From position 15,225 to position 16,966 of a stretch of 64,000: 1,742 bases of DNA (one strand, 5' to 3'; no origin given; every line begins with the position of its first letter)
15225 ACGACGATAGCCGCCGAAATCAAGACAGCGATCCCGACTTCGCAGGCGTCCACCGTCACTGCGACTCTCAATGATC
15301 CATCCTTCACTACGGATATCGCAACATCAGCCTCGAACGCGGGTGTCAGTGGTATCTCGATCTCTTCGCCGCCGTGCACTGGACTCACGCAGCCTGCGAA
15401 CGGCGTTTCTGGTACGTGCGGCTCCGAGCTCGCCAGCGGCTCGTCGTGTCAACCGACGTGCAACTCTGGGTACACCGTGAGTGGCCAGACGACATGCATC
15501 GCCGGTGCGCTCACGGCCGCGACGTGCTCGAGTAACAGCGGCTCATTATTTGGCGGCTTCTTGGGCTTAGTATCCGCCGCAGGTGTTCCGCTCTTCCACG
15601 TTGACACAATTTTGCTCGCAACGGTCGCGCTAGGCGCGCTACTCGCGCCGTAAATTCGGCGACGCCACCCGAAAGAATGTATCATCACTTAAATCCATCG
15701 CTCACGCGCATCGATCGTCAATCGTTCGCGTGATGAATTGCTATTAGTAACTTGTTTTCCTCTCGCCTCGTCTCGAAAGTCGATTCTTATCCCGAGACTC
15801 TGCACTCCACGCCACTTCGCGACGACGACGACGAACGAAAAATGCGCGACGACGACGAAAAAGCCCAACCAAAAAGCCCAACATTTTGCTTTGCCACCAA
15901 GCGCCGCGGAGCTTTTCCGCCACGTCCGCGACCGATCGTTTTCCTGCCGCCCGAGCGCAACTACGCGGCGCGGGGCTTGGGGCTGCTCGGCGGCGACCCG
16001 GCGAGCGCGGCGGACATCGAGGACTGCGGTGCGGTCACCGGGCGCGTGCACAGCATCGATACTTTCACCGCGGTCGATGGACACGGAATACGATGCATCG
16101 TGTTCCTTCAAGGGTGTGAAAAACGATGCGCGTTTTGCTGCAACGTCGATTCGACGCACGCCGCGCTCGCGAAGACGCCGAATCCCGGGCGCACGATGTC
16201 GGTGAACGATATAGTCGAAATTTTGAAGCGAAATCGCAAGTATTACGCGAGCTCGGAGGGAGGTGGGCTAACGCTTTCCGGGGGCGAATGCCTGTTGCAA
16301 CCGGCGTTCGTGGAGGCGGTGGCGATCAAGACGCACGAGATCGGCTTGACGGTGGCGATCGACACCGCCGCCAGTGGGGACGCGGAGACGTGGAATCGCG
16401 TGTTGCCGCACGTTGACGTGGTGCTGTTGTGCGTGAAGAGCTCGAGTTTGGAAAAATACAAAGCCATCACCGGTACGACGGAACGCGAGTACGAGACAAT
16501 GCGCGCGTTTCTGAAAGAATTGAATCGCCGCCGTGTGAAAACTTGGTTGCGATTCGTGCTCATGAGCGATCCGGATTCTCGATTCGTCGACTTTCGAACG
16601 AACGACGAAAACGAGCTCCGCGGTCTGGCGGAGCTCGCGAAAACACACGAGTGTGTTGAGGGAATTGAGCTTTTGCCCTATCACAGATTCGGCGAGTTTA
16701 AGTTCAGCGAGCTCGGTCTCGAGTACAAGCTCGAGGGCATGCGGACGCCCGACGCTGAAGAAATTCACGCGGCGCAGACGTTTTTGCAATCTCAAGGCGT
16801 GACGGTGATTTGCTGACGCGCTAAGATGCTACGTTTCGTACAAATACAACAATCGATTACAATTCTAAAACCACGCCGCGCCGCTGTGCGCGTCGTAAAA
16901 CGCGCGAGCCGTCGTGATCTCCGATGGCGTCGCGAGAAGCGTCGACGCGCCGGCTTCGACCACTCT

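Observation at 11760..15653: Novel architecture: signal peptide, HExxH metalloprotease-like domain, six near-identical 36-aa Cys-rich repeats, sushi-like module and a C-terminal anchor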

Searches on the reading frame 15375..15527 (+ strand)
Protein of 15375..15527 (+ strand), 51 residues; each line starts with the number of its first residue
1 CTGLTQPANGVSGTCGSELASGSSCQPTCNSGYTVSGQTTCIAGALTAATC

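Call 73: search_solved_structures(query=A4, max_evalue=10, show_alignments=2)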
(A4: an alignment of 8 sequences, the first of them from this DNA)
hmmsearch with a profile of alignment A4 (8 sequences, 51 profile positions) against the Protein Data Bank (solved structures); distinct sequences matched with E-value up to 10: 27.
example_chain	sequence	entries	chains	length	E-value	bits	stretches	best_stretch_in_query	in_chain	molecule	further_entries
1ntj_A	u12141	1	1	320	4.8e-05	26.3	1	1-42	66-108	complement receptor related protein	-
5o35_C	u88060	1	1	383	0.0025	20.8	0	19-38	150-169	Complement factor H,Complement factor H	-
5o32_C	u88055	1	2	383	0.0043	20.1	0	19-38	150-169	Complement factor H,Complement factor H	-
2rlq_A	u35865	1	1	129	0.0075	19.3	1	18-38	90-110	Complement factor H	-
2xrb_A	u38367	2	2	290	0.0095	18.9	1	1-42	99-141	COMPLEMENT REGULATORY PROTEIN CRRY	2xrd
7wki_A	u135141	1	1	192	0.041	16.9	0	21-51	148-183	Complement factor H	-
8ci3_A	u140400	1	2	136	0.046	16.7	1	1-39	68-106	Membrane cofactor protein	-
2wii_C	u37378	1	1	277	0.053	16.6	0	19-38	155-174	COMPLEMENT FACTOR H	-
3sw0_X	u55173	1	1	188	0.055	16.5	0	21-51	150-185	Complement factor H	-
4muc_A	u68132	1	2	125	0.072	16.1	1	19-51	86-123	Complement factor H-related protein 1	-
3rj3_D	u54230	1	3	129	0.086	15.9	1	19-51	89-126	Complement Factor H-related protein 1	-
4j38_B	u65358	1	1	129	0.16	15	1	21-51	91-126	Complement factor H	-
2xqw_C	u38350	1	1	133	0.18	14.9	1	21-51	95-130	COMPLEMENT FACTOR H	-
3kxv_A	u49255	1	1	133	0.2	14.7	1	21-51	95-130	Complement factor H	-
2g7i_A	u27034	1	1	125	0.23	14.5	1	21-51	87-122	Complement factor H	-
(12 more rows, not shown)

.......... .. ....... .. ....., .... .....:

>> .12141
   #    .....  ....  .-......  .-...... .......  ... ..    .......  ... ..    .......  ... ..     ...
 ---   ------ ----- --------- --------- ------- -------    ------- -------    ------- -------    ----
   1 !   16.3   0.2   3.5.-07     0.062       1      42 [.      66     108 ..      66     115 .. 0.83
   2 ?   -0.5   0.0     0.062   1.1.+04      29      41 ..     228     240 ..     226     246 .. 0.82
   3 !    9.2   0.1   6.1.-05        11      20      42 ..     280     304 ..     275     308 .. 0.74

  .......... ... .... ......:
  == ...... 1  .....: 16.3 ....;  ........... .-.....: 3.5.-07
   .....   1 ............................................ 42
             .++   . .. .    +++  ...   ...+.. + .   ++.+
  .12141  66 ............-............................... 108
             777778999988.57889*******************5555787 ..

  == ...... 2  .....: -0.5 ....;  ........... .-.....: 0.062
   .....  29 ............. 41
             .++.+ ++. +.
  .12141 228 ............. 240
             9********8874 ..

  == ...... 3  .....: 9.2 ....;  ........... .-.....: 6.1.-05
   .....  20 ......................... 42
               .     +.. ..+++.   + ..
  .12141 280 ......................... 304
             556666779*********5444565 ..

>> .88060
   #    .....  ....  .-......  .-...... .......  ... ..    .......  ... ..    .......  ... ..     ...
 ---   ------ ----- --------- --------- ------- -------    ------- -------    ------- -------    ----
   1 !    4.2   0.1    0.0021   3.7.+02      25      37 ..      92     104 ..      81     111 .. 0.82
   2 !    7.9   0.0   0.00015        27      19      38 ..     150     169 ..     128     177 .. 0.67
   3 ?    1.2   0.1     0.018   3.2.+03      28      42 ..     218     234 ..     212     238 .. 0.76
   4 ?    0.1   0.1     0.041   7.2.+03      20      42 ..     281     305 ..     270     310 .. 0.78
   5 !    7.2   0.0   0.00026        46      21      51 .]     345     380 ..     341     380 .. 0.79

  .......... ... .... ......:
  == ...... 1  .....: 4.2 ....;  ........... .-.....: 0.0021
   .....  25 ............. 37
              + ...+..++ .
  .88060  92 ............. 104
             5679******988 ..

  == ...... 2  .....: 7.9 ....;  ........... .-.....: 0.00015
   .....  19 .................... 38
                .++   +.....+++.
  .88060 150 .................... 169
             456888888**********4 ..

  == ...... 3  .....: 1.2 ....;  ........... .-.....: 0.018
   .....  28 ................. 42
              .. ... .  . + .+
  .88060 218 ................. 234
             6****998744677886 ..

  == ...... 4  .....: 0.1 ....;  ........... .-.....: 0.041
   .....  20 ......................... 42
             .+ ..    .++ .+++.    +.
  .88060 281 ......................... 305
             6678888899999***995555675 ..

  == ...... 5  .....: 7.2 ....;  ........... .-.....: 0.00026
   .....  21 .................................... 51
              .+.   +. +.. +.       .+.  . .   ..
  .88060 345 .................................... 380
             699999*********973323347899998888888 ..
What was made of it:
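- Closest known: CCP/sushi domains. Same: All 27 PDB hits are CCP proteins (call 73).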

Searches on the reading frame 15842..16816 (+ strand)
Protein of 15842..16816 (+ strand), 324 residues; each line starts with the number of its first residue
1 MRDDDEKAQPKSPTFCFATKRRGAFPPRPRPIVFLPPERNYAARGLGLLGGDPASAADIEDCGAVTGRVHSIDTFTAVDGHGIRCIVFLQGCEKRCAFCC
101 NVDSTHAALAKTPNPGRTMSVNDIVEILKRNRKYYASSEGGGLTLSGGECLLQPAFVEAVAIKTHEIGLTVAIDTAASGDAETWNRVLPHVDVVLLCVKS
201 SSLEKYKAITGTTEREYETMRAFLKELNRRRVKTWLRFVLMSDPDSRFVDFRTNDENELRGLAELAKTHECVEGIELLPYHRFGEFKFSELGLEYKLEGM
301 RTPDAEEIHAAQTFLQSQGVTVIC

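Call 62: find_encoding_contigs(protein=window:15842-16816:+, flank=7000, max_places=8)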
Protein window:15842-16816:+ (324 aa): 23 contigs read that carry it; 8 places shown.
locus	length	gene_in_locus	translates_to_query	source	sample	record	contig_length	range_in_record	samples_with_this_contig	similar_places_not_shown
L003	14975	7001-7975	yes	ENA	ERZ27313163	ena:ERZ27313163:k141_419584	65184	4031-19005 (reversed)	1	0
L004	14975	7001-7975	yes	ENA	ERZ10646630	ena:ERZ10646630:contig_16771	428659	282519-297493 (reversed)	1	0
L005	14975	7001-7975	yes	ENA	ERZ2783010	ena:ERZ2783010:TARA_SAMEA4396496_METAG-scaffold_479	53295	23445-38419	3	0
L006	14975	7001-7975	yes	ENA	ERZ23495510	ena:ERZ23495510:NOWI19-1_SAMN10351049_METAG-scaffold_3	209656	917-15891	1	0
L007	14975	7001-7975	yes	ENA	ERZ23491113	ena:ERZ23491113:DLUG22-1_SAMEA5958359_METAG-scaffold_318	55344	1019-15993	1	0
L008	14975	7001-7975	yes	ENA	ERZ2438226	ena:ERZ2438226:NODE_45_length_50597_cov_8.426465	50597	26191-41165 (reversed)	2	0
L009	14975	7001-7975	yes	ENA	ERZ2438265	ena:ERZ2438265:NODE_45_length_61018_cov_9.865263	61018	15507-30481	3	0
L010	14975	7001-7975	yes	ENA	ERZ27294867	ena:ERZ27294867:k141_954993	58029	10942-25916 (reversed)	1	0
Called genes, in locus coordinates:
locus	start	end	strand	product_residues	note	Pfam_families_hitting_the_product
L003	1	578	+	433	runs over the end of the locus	PF24669:Ddi2_HDD (weak), PF09668:Asp_protease, PF13650:Asp_protease_2 (weak), PF13975:gag-asp_proteas, PF00627:UBA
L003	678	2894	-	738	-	PF02901:PFL-like, PF01228:Gly_radical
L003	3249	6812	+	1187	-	-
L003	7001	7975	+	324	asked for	PF13353:Fer4_12, PF04055:Radical_SAM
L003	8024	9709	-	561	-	PF00919:UPF0004, PF04055:Radical_SAM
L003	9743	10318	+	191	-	PF02810:SEC-C (weak)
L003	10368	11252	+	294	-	PF01738:DLH (faint), PF02230:Abhydrolase_2 (weak), PF03959:FSH1 (weak)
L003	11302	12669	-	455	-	PF18972:Wheel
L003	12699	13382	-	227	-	PF01765:RRF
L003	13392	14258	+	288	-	-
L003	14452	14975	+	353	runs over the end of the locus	-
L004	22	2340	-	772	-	PF02901:PFL-like, PF01228:Gly_radical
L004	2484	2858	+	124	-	-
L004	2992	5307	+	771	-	-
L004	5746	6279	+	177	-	-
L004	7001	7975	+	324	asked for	PF13353:Fer4_12, PF04055:Radical_SAM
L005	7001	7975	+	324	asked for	PF13353:Fer4_12, PF04055:Radical_SAM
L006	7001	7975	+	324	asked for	PF13353:Fer4_12, PF04055:Radical_SAM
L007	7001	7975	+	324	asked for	PF13353:Fer4_12, PF04055:Radical_SAM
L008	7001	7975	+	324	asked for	PF13353:Fer4_12, PF04055:Radical_SAM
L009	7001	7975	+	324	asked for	PF13353:Fer4_12, PF04055:Radical_SAM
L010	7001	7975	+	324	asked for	PF13353:Fer4_12, PF04055:Radical_SAM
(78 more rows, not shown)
